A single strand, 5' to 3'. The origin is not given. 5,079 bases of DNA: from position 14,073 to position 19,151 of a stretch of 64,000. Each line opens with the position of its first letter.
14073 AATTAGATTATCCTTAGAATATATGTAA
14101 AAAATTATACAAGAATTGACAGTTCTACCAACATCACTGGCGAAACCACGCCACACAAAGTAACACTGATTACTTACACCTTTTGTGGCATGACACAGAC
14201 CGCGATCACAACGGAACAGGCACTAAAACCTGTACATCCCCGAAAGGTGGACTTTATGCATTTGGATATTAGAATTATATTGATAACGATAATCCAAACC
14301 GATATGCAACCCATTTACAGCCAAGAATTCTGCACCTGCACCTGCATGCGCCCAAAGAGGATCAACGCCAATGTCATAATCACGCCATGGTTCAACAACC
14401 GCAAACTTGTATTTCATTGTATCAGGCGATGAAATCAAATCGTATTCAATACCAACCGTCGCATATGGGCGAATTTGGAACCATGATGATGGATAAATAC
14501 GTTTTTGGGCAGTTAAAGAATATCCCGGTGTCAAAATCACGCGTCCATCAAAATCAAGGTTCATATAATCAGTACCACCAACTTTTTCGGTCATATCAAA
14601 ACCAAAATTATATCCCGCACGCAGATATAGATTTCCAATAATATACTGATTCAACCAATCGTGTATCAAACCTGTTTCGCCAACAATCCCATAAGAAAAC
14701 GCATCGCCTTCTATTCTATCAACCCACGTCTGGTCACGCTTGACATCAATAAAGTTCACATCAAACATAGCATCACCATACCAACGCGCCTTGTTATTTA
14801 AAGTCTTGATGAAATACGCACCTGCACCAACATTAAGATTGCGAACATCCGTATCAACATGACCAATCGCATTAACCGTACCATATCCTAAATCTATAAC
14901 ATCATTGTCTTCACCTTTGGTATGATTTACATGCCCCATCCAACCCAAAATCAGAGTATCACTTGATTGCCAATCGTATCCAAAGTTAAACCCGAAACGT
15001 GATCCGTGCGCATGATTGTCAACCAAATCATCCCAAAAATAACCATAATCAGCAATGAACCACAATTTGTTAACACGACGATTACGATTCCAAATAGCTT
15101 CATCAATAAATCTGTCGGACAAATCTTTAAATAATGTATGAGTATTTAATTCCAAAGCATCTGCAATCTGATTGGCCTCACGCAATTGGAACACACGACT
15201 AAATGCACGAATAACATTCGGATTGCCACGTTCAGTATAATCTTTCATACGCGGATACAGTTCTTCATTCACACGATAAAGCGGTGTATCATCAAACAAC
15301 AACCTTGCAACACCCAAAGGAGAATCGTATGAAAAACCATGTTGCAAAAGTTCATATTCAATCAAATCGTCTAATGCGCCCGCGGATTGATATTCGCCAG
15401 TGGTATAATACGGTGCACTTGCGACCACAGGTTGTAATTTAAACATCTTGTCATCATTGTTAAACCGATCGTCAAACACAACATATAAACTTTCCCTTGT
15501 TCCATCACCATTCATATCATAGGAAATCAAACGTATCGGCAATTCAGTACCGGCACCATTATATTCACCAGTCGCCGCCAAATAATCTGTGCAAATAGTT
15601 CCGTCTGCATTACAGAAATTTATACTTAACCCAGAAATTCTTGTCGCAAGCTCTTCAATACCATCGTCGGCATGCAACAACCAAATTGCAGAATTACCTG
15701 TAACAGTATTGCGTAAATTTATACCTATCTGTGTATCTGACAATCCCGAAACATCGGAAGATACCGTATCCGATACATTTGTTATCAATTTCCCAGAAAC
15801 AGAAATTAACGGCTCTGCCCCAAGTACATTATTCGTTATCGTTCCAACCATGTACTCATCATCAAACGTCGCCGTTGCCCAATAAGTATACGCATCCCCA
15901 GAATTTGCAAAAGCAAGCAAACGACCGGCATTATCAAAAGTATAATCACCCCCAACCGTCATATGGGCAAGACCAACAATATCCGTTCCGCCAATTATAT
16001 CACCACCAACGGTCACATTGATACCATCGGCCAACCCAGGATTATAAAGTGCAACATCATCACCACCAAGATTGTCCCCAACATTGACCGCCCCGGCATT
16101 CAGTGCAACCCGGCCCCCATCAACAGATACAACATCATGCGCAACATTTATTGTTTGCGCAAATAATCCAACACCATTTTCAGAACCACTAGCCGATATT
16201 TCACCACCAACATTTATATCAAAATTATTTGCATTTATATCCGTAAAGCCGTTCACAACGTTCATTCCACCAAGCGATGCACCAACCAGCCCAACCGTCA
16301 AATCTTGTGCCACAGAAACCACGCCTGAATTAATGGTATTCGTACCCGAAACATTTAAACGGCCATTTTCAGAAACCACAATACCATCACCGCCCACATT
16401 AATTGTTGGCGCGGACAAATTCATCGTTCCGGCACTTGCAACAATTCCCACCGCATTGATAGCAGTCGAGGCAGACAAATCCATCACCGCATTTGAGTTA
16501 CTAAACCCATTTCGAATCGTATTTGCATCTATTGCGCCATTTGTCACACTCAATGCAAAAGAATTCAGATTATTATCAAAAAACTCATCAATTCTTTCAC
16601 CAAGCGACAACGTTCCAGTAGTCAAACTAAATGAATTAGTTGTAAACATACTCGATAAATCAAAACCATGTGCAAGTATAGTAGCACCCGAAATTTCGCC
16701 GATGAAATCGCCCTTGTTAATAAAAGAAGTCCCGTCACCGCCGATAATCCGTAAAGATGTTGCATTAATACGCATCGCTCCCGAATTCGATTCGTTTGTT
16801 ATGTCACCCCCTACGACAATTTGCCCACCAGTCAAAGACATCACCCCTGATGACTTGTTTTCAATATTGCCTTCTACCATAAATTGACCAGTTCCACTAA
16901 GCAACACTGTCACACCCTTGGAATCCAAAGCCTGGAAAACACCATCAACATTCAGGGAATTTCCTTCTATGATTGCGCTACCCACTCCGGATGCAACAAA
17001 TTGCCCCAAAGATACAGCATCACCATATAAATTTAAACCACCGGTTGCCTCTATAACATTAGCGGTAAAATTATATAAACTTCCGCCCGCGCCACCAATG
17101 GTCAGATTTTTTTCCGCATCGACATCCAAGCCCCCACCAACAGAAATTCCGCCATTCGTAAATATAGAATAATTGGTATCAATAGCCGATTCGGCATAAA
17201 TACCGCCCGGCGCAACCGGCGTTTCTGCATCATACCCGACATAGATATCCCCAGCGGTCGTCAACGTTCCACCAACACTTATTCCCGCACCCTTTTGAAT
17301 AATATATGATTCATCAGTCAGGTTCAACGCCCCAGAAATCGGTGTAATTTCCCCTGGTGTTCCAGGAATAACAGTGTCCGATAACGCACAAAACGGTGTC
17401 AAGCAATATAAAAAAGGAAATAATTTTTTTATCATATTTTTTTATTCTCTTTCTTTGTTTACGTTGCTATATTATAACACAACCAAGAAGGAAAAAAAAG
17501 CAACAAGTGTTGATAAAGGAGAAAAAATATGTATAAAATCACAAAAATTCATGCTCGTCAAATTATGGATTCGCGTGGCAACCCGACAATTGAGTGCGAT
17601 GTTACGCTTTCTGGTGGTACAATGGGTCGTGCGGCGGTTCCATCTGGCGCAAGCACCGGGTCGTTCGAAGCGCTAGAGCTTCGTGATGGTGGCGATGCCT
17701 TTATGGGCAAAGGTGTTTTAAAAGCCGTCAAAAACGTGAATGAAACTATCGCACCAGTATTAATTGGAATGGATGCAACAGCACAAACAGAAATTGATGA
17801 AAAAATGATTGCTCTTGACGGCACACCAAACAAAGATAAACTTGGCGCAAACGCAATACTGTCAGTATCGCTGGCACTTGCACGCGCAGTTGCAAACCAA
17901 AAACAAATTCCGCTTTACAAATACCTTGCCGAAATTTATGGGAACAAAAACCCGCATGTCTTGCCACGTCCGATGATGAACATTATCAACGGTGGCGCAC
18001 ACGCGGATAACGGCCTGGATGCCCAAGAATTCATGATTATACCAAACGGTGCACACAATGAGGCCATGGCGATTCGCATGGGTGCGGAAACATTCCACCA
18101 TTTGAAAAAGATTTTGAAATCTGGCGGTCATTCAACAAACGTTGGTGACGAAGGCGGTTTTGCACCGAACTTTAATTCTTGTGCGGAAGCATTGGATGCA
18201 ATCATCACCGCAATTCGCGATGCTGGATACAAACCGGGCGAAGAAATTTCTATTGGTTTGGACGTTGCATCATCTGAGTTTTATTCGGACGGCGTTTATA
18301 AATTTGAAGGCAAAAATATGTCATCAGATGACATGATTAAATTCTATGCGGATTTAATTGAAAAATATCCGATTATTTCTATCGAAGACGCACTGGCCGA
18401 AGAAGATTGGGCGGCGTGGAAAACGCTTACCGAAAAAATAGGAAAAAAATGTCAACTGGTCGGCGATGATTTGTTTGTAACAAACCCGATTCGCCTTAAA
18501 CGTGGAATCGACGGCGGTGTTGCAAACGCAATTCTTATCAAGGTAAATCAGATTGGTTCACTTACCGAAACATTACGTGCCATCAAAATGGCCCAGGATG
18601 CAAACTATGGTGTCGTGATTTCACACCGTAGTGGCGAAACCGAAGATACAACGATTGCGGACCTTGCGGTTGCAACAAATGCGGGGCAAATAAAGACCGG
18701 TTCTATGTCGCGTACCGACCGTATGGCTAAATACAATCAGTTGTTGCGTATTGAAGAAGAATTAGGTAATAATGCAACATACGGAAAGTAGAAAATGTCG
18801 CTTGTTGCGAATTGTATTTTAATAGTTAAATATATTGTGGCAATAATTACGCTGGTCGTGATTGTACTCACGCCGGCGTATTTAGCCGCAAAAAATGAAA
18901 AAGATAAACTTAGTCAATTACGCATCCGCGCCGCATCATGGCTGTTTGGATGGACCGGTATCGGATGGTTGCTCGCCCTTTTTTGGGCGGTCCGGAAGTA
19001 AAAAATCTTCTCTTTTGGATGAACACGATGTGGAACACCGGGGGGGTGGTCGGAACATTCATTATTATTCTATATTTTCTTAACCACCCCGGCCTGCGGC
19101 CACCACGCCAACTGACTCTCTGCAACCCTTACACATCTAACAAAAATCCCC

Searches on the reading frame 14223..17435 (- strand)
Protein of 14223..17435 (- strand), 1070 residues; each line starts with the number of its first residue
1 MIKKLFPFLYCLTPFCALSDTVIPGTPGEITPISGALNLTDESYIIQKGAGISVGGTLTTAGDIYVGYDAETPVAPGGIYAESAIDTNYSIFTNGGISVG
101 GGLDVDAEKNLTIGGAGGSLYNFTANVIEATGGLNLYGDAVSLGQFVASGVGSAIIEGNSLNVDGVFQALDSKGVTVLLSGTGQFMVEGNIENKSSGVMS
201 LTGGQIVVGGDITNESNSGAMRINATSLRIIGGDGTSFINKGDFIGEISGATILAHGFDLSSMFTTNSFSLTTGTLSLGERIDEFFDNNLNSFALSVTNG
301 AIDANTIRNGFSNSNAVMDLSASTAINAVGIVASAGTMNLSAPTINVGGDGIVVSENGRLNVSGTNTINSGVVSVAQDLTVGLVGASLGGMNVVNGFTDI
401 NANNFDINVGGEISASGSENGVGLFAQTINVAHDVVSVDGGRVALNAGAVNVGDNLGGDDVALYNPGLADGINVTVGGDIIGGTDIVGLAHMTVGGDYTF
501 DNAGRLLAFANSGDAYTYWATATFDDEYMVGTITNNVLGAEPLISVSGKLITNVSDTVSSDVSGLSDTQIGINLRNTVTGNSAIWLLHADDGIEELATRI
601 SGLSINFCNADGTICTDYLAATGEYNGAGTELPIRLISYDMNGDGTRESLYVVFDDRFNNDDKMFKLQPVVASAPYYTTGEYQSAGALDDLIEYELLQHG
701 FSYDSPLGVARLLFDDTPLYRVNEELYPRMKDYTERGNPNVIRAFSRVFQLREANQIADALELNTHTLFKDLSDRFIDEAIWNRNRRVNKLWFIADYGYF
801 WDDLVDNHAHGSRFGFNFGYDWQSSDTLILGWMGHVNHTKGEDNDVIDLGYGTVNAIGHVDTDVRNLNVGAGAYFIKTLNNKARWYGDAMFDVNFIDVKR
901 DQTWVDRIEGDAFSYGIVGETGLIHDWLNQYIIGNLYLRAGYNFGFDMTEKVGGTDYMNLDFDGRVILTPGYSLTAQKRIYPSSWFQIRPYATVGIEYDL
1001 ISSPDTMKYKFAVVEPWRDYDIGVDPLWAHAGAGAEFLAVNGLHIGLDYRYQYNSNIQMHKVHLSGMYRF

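Call 4: search_protein_families(library=pfam, proteins=[window:14223-17435:-], max_evalue=1)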
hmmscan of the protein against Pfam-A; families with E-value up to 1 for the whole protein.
window:14223-17435:- (1070 aa): 2 families
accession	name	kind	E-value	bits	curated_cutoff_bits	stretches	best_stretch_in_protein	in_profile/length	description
PF13134.11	DUF3948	-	0.0014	18.7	25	1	239-254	9-24/35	Protein of unknown function (DUF3948)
PF05379.17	Peptidase_C23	-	0.39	11.3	25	0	344-363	59-78/88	Carlavirus endopeptidase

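Call 30: search_protein_families(library=ncbifam, proteins=[window:14223-17435:-], max_evalue=1)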
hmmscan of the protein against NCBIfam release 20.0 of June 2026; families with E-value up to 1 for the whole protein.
window:14223-17435:- (1070 aa): 0 families

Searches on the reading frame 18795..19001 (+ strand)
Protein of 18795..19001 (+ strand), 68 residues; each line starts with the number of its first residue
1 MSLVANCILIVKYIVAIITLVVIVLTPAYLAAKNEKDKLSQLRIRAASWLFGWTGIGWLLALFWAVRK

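Call 71: search_protein_families(library=phrogs, proteins=[window:18795-19001:+], max_evalue=0.1)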
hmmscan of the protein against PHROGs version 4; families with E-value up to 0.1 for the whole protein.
window:18795-19001:+ (68 aa): 4 families
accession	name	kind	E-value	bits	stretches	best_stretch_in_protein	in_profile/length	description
phrog_1039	-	moron, auxiliary metabolic gene and host takeover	6.2e-07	30.4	1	10-66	115-169/199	immunity to superinfection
phrog_1584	-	unknown function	0.0051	18.1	1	8-68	42-105/105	-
phrog_22307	-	unknown function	0.0075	16.9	1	9-53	21-64/191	-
phrog_23792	-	unknown function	0.014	16.7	1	1-49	14-59/84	-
